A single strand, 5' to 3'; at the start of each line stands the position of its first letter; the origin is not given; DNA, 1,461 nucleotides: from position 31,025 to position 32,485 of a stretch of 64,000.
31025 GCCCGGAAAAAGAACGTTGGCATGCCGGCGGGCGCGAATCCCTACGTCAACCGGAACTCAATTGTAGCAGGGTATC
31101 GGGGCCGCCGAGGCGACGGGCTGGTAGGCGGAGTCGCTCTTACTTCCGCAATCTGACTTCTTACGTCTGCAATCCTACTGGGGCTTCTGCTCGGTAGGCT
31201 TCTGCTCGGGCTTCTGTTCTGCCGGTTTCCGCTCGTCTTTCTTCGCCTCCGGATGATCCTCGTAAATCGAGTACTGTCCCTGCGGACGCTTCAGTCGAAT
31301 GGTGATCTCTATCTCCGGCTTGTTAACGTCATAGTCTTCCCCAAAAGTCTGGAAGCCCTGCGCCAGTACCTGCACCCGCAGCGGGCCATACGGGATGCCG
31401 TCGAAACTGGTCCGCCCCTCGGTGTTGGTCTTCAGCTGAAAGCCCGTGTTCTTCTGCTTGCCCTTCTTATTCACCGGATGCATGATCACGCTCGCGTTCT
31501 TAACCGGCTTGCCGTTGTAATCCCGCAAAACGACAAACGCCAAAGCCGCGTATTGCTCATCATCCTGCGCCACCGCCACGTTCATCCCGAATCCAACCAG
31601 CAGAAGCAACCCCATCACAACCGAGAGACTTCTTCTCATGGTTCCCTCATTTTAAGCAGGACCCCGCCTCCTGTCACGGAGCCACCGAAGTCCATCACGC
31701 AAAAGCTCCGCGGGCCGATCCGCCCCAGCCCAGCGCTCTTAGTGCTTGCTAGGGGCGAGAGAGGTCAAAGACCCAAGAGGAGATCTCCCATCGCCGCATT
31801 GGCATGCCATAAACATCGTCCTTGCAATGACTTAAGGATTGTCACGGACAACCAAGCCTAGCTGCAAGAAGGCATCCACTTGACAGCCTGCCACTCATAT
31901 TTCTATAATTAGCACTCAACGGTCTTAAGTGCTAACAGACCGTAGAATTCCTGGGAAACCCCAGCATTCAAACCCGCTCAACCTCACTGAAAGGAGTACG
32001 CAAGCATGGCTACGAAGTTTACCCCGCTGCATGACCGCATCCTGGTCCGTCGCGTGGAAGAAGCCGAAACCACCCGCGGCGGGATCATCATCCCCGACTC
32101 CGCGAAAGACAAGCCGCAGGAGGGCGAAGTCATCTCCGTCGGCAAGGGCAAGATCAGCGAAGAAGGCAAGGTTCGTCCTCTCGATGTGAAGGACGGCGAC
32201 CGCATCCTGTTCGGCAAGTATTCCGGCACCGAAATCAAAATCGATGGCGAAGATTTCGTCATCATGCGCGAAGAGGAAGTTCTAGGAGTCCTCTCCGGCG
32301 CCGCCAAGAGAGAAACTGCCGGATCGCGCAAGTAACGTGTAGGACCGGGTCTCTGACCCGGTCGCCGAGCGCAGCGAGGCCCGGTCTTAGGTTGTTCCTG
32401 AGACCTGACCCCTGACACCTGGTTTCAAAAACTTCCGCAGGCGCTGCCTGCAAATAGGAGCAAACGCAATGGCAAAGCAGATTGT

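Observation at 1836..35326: Window-wide class of period-7 (heptanucleotide) arrays that abut stop codons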

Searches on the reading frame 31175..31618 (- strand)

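Call 33: search_protein_families(library=pfam, proteins=[window:31175-31618:-], max_evalue=0.001)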
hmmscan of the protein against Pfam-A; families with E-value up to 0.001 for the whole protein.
window:31175-31618:- (147 aa): 2 families
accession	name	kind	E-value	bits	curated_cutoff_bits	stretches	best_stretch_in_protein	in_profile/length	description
PF13620.12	CarboxypepD_reg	-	5.3e-07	30.3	32.3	1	32-100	7-71/82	Carboxypeptidase regulatory-like domain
PF10670.15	DUF4198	-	0.00051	20.7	34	0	27-72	150-193/209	Domain of unknown function (DUF4198)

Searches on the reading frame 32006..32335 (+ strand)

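Call 33: search_protein_families(library=pfam, proteins=[window:32006-32335:+], max_evalue=0.001)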
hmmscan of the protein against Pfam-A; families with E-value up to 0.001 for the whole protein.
window:32006-32335:+ (109 aa): 1 family
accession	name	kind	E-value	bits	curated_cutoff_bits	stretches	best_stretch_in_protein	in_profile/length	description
PF00166.26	Cpn10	-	1.2e-35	121.8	21.1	1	4-95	1-92/93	Chaperonin 10 Kd subunit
